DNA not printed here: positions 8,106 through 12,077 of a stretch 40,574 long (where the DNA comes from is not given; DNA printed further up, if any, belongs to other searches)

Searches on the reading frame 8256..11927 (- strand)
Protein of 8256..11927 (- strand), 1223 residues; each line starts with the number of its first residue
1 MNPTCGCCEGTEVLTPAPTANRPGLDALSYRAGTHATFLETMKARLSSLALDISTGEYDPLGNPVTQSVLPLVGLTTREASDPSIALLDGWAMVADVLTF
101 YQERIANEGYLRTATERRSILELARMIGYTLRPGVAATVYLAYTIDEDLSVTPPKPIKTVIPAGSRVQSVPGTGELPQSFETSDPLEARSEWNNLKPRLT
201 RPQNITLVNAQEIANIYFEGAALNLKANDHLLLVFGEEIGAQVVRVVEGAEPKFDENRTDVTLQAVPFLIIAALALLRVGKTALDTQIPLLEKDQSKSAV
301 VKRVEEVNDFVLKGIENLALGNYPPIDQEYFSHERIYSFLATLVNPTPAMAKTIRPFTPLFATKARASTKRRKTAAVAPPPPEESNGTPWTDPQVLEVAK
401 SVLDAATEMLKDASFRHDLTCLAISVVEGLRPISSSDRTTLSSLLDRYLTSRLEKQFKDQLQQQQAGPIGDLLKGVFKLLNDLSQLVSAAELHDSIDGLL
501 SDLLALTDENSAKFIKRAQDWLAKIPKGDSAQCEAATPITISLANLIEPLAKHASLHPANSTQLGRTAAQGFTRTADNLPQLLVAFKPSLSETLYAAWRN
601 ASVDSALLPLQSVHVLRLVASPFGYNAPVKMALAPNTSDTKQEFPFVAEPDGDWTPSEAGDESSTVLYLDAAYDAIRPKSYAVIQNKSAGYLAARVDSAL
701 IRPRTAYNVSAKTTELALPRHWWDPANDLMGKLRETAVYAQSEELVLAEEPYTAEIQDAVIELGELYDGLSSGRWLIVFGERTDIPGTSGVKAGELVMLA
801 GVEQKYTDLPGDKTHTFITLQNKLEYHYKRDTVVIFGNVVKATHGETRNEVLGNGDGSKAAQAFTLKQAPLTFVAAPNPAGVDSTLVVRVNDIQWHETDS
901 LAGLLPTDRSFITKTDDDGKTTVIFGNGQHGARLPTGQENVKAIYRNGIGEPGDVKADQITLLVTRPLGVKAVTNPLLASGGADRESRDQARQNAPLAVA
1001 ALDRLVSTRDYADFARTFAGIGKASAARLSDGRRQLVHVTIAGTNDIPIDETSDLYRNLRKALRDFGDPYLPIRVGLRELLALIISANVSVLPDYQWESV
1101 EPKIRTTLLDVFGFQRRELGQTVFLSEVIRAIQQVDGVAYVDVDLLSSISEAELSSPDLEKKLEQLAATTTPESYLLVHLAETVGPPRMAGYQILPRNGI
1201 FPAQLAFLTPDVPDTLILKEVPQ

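Call 54: search_protein_families(library=pfam, proteins=[window:8256-11927:-])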
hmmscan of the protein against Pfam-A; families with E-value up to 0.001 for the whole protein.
window:8256-11927:- (1223 aa): 1 family
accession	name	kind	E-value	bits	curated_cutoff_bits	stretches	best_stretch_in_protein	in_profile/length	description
PF04865.19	Baseplate_J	-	6.9e-10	39.1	21.1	1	949-1130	74-254/255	Baseplate J-like protein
